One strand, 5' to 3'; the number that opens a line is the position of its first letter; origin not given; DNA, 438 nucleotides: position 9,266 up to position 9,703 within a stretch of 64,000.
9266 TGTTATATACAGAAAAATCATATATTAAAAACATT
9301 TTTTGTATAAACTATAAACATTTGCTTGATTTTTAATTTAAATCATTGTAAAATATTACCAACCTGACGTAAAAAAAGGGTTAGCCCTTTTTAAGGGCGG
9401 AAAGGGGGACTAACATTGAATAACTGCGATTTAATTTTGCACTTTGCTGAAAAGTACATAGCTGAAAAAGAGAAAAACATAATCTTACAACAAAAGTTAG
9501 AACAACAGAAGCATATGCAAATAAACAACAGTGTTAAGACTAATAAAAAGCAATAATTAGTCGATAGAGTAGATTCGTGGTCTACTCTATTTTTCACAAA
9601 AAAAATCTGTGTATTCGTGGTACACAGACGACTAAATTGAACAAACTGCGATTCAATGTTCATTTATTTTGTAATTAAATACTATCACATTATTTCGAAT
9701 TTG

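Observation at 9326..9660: GC-enriched orphan transcription unit between the MscS gene and the two-component operon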

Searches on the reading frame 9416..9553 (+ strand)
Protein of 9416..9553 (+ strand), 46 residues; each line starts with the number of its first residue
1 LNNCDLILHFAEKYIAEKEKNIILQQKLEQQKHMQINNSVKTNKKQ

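Call 11: find_homologous_proteins(query=window:9416-9553:+, max_evalue=10)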
Query seq(46 aa) (46 aa): 21 proteins with E <= 10 among 21 candidates.
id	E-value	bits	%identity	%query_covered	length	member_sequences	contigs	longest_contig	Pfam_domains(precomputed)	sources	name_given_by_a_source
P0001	3.8e-20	86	96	100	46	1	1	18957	-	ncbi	ncbi:MAG: hypothetical protein ACLVA2_07495 [Clostridia bacterium]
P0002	1.0e-16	76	87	100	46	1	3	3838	-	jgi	-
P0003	1.9e-14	69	78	100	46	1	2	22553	-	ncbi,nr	ncbi:MAG: hypothetical protein J6I85_02785 [Clostridia bacterium]|nr:hypothetical protein [Clostridi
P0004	1.6e-13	66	79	98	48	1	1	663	-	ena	-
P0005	7.2e-13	64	76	100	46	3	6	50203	-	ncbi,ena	-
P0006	1.3e-12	63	100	50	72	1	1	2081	-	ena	-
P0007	1.6e-12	63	72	100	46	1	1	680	-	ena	-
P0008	1.7e-12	63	78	100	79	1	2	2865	-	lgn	-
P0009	2.8e-12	62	80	76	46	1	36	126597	-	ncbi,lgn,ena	-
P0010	2.0e-11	60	64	93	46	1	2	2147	-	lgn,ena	-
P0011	3.4e-11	59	70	100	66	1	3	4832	-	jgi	-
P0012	4.9e-11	58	64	93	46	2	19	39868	-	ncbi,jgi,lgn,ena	-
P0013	1.0e-10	57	88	52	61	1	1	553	-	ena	-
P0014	1.8e-10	57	86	48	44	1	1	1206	-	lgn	-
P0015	2.4e-10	56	59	93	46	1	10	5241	-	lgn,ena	-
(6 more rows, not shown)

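Call 16: find_related_loci(query=A1, collection=genome_contigs, flank=3000)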
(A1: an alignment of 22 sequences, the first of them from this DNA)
Query A1 (46 aa) in genome_contigs; peptide patterns used: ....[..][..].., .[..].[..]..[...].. (x = any residue, [..] = any of these).
240 stretches matched a pattern; 39 encode a relative of the query (tblastn E <= 1e-3); 39 distinct loci.
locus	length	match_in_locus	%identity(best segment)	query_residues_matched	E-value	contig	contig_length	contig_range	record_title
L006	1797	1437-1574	93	1-46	1e-24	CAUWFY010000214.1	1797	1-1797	MAG: uncultured Clostridia bacterium isolate ERS329792__bin36 genome assembly, contig: ERS329792_NODE_29025_length_1797_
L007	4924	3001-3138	93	1-46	1e-24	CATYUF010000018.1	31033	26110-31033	MAG TPA_asm: uncultured Clostridium sp. isolate ERR9578265_bin.42_MetaWRAP_v1.3_MAG genome assembly, contig: ERZ18533859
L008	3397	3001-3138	78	1-46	2e-20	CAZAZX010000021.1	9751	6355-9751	MAG TPA_asm: uncultured Lachnospiraceae bacterium isolate binchicken_co353_143 genome assembly, contig: NODE_16013_lengt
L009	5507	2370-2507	76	1-46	6e-18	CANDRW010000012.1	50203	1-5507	MAG TPA_asm: uncultured Clostridium sp. isolate SRR15214597_bin.43_metawrap_v1.3_MAG genome assembly, contig: NODE.439_l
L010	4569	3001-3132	68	1-44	9e-16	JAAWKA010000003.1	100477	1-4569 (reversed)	MAG: Clostridia bacterium isolate ABMPRH_58_1 SL341414_scaffold_143, whole genome shotgun sequence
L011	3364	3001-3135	64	1-45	2e-15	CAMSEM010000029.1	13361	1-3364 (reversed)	MAG TPA_asm: uncultured Clostridium sp. isolate SRR12358609_bin.20_metawrap_v1.3_MAG genome assembly, contig: NODE.2761_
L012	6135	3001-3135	64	1-45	2e-15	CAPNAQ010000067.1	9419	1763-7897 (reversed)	MAG TPA_asm: uncultured Clostridia bacterium isolate MGBC107383 genome assembly, contig: MGBC107383.67, whole genome sho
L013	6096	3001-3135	64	1-45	2e-15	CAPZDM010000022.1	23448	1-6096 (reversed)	MAG TPA_asm: uncultured Clostridia bacterium isolate MGBC122997 genome assembly, contig: MGBC122997.22, whole genome sho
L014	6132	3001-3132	66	1-44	4e-14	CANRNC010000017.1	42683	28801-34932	MAG: uncultured Clostridia bacterium isolate Lapin-022__bin15 genome assembly, contig: Lapin-022__NODE_845_length_42683_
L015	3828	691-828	89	1-46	2e-13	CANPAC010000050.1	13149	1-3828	MAG TPA_asm: uncultured Clostridium sp. isolate SRR15604508_bin.20_metawrap_v1.3_MAG genome assembly, contig: NODE.3367_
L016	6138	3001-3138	89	1-46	2e-13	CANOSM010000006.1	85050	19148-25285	MAG TPA_asm: uncultured Clostridium sp. isolate SRR15604499_bin.60_metawrap_v1.3_MAG genome assembly, contig: NODE.324_l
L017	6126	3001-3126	64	1-42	7e-13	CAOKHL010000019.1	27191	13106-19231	MAG TPA_asm: uncultured Eubacteriales bacterium isolate SRR17684624_bin.21_metawrap_v1.3_MAG genome assembly, contig: NO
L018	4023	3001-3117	63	1-43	2e-12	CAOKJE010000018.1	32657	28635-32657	MAG TPA_asm: uncultured Clostridium sp. isolate SRR15604520_bin.23_metawrap_v1.3_MAG genome assembly, contig: NODE.1926_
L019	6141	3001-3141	70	1-46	3e-11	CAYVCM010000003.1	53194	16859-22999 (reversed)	MAG TPA_asm: uncultured Clostridium sp. isolate SRP141132_co4_8 genome assembly, contig: NODE_349_length_53194_cov_154.7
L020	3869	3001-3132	66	1-43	4e-10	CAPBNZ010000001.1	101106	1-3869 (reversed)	MAG TPA_asm: uncultured Clostridia bacterium isolate MGBC108358 genome assembly, contig: MGBC108358.1, whole genome shot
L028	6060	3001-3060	95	1-20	2e-9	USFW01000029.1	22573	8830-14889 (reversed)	uncultured Clostridium sp. isolate UMGS1673 genome assembly, contig: NODE_1632_length_22573_cov_6.550182, whole genome s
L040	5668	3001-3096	59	1-32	1e-6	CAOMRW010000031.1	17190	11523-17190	MAG TPA_asm: uncultured Clostridia bacterium isolate MGBC163007 genome assembly, contig: MGBC163007.31, whole genome sho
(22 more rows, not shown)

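Call 22: find_encoding_contigs(protein=P0009, flank=5000, max_places=6)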
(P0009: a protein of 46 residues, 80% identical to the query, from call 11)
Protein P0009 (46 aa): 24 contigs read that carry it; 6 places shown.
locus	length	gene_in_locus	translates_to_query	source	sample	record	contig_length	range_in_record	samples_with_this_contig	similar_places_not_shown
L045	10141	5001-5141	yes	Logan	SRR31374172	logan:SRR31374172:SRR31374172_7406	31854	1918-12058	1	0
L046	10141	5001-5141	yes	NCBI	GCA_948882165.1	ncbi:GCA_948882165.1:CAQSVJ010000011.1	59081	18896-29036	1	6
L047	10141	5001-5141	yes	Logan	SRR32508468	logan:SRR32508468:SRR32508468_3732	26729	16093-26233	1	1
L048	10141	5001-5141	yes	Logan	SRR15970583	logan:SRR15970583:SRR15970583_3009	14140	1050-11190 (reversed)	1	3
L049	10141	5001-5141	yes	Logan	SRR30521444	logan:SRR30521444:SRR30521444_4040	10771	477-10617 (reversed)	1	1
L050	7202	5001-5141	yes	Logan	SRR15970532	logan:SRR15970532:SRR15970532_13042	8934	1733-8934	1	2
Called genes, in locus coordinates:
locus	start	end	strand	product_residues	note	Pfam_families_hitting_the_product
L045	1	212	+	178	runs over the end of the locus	-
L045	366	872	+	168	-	PF07883:Cupin_2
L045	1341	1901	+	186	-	-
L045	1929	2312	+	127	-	-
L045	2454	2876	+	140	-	-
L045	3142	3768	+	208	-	-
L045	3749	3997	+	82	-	-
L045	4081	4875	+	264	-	-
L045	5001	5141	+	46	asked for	-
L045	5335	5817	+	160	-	PF18954:DUF5697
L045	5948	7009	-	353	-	-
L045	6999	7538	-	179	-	PF04542:Sigma70_r2 (weak), PF08281:Sigma70_r4_2 (weak)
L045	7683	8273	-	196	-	PF13490:zf-HC2 (weak)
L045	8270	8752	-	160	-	PF04542:Sigma70_r2, PF08281:Sigma70_r4_2, PF04545:Sigma70_r4 (weak)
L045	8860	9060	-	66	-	PF12844:HTH_19, PF01381:HTH_3, PF13443:HTH_26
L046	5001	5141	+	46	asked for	-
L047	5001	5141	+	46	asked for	-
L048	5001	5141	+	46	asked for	-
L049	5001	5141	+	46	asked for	-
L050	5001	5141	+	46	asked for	-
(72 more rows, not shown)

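Call 23: find_encoding_contigs(protein=P0012, flank=5000, max_places=6)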
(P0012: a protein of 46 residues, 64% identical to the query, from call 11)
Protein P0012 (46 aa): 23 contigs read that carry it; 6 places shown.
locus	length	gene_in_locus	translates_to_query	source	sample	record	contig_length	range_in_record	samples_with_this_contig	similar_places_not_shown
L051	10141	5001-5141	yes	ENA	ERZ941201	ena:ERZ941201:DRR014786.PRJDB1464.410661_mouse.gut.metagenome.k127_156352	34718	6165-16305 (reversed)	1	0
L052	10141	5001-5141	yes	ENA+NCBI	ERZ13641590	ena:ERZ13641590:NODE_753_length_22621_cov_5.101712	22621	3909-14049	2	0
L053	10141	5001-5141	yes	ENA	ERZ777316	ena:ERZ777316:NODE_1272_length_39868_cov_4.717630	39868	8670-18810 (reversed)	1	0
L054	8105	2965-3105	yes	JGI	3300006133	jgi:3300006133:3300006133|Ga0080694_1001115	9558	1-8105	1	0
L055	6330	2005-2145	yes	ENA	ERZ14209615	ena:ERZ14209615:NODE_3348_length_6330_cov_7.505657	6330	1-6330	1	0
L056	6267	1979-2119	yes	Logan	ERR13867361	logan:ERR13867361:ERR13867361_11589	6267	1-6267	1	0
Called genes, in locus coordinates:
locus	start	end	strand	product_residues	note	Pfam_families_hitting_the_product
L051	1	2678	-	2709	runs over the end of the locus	PF10091:Glycoamylase, PF06165:GH94_b-supersand, PF17167:Glyco_hydro_94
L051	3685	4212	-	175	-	PF04542:Sigma70_r2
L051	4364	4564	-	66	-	PF01451:LMWPc (weak)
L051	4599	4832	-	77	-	PF01451:LMWPc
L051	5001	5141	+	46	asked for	-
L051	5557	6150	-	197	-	PF02535:Zip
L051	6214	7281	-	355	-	PF03462:PCRF, PF00472:RF-1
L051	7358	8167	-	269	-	-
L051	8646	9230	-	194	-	PF13175:AAA_15, PF13476:AAA_23, PF13514:AAA_27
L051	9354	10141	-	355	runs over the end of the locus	PF00149:Metallophos, PF12850:Metallophos_2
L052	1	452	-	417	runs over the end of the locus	PF01743:PolyA_pol, PF12627:PolyA_pol_RNAbd, PF01966:HD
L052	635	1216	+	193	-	PF01558:POR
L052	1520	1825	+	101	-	PF14697:Fer4_21, PF00037:Fer4 (weak), PF12837:Fer4_6 (weak), PF13237:Fer4_10, PF12838:Fer4_7, PF13187:Fer4_9 (weak), PF00037:Fer4, PF12837:Fer4_6 (weak), +4 more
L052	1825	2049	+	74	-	PF01855:POR_N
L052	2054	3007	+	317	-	PF01855:POR_N, PF17147:PFOR_II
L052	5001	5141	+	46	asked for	-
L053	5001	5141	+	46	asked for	-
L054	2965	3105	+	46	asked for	-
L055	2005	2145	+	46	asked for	-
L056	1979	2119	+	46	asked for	-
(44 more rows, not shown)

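Call 25: search_protein_families(library=pfam, proteins=[window:9416-9553:+, L040:3001-3110:+], max_evalue=10)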
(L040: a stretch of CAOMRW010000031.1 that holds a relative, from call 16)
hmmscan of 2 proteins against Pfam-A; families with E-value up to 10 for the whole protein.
seq(46 aa): 0 families

L040:3001-3110:+ (36 aa): 1 family
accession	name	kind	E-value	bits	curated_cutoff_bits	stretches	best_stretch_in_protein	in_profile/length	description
PF09036.15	Bcr-Abl_Oligo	-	0.14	12.6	23.1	1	6-36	39-69/73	Bcr-Abl oncoprotein oligomerisation domain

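Call 26: search_protein_families(library=ncbifam, proteins=[window:9416-9553:+, L040:3001-3110:+], max_evalue=10)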
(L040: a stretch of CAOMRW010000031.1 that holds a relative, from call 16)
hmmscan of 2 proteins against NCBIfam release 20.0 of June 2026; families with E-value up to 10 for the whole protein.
seq(46 aa): 0 families

L040:3001-3110:+ (36 aa): 0 families
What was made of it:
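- On Fst/Ldr toxin superfamily: The peptide has no Pro or Trp, and no Pfam or NCBIfam hit (calls 25, 26).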

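Call 43: search_protein_representatives(alignment_id=A1)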
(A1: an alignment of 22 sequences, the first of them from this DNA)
Query: 22 sequences, 61 profile positions. Proteins with E-value up to 0.001 (for the whole library): 59; up to 1e-10: 21; up to 1e-30: 0. The best 59 are listed.
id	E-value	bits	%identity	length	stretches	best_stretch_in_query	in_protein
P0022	5.9e-23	96.2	-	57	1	4-59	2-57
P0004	1.5e-22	94.9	-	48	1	16-60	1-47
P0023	1.1e-21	92.1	-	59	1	7-58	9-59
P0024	5.3e-21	89.9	-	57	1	4-58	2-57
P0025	7.7e-21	89.4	-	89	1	2-58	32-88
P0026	4.3e-20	87.0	-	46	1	14-58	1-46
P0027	2.6e-19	84.5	-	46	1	14-58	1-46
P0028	9.2e-19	82.7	-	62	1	2-57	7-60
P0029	6.1e-18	80.1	-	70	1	14-61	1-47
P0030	2.5e-17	78.1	-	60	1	10-60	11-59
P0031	4.0e-16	74.3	-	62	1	16-61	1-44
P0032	1.2e-15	72.7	-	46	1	15-60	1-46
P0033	2.5e-14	68.5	-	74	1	8-59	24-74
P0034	6.7e-14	67.2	-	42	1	16-58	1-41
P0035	4.6e-13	64.5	-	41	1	14-48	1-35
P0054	3.5e-07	45.6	-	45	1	16-56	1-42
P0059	6.7e-06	41.5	-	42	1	16-59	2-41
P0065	5.6e-05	38.6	-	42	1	17-55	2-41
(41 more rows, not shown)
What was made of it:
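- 9416..9556 (+): ORF, TTG start, 46 aa: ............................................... 21 homologues (call 11) and 59 representative clusters among 1.84 billion proteins (call 43).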

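Call 46: search_protein_families(library=phrogs, proteins=[window:9416-9553:+, P0054], max_evalue=1)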
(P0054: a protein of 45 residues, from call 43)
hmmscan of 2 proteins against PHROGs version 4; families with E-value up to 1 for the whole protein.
seq(46 aa): 2 families
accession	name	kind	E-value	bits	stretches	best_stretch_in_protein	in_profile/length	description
phrog_15613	-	unknown function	0.054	14.6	1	8-38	39-68/81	-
phrog_13424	-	unknown function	0.1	13.7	1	3-46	53-93/99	-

P0054 (45 aa): 0 families

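Call 47: search_protein_families(library=padloc, proteins=[window:9416-9553:+, P0054], max_evalue=1)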
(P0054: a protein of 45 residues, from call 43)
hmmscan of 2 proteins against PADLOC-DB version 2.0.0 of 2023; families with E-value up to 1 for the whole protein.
seq(46 aa): 0 families

P0054 (45 aa): 0 families

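Call 48: search_solved_structures(query=A1, max_evalue=10)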
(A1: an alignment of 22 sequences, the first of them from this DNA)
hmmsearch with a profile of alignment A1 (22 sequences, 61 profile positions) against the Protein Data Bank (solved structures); distinct sequences matched with E-value up to 10: 0.
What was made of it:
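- Tried and rejected: Pfam, NCBIfam, PHROGs, PADLOC and PDB sequence search with the peptide or its profile: nothing significant (calls 25, 26, 46-48).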

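Call 49: find_related_loci(query=A1, collection=viral_contigs, flank=3000)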
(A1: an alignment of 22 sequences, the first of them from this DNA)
Query A1 (46 aa) in viral_contigs; peptide patterns used: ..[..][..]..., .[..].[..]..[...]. (x = any residue, [..] = any of these).
254 stretches matched a pattern, but none encodes a relative of the query by tblastn (E <= 1e-3).
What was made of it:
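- No relative was found on viral contigs (call 49), and there is no PADLOC or PHROG family (calls 46, 47).
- Tried and rejected: No relatives (call 49).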
